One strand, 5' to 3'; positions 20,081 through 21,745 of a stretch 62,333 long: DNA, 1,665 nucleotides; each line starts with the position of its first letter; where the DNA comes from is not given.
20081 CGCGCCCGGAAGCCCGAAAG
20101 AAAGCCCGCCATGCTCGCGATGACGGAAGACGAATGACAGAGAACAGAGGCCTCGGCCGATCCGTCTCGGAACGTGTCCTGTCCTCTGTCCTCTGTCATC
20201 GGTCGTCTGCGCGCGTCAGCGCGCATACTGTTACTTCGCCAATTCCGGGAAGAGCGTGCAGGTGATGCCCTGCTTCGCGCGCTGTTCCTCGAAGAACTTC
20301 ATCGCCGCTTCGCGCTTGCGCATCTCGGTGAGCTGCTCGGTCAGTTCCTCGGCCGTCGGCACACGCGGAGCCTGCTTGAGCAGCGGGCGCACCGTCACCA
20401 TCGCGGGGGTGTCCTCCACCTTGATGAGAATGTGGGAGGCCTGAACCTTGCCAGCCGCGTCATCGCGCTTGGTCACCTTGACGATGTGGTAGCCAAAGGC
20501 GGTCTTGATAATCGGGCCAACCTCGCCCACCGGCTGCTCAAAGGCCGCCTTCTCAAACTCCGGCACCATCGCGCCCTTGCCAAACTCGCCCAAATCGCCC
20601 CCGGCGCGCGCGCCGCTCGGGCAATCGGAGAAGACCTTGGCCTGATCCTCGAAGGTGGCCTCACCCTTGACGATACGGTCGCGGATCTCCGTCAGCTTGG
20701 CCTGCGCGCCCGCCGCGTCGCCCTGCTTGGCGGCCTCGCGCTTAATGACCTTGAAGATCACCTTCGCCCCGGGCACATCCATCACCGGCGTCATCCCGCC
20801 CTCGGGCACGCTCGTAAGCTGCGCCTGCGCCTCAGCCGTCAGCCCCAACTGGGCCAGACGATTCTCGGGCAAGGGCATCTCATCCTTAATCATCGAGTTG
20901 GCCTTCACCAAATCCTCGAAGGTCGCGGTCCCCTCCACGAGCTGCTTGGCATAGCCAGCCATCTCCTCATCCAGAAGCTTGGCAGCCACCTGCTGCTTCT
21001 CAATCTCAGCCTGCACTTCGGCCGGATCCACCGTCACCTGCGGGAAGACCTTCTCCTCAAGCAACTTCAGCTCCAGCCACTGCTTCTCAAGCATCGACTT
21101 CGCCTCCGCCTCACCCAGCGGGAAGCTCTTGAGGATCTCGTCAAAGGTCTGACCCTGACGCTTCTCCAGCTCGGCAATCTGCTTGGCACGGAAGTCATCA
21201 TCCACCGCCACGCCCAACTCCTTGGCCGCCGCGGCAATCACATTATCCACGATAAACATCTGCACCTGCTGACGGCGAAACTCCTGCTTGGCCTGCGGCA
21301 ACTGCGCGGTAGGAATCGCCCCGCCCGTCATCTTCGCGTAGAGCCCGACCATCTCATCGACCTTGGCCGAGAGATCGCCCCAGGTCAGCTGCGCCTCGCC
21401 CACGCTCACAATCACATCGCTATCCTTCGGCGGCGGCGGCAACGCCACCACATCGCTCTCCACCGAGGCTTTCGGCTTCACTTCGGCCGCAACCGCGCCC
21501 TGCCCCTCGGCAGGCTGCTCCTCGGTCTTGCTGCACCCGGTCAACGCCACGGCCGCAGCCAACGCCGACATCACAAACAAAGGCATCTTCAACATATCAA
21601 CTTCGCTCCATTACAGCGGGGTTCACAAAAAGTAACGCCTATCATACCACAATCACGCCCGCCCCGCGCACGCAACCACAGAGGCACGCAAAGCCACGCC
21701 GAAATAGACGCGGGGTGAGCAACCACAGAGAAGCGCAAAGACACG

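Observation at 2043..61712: Tandem arrays of 7-nt units occupy nearly every long intergenic spacer (at least 25 arrays in 62 kb)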

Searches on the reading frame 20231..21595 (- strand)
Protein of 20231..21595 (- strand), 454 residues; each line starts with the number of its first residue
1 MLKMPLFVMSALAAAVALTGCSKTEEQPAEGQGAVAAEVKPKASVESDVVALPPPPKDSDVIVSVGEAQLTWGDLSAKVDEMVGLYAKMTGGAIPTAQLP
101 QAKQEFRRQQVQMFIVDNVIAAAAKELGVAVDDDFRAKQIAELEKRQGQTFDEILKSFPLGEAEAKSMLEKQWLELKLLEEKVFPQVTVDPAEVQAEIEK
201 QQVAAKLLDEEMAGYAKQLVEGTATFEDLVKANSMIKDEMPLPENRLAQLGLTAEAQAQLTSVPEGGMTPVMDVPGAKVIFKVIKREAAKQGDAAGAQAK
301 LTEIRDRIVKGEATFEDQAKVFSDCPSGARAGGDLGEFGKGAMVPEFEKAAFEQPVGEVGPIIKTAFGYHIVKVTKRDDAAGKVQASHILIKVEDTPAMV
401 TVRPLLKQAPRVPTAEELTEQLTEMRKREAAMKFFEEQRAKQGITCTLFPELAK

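Call 8: search_protein_families(library=pfam, proteins=[window:20231-21595:-])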
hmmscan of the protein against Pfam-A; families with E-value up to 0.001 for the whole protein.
window:20231-21595:- (454 aa): 6 families
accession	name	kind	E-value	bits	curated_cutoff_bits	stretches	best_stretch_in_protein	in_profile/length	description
PF00639.27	Rotamase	-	9.6e-24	84.6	21.7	1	289-375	10-96/97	PPIC-type PPIASE domain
PF13616.12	Rotamase_3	-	2.6e-20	73.5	22.5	1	289-377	28-115/116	PPIC-type PPIASE domain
PF13145.12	Rotamase_2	-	4.4e-12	47.3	27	2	304-379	50-110/121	PPIC-type PPIASE domain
PF13624.11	SurA_N_3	-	2.3e-06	28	27.2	1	59-171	38-154/162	SurA-like N-terminal domain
PF24210.1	T4_RIIA1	-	3.7e-05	23.8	27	0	295-322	32-59/67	RIIA.1-like protein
PF13623.11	SurA_N_2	-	5.2e-05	23.6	28.5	1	59-151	40-129/145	SurA-like N-terminal domain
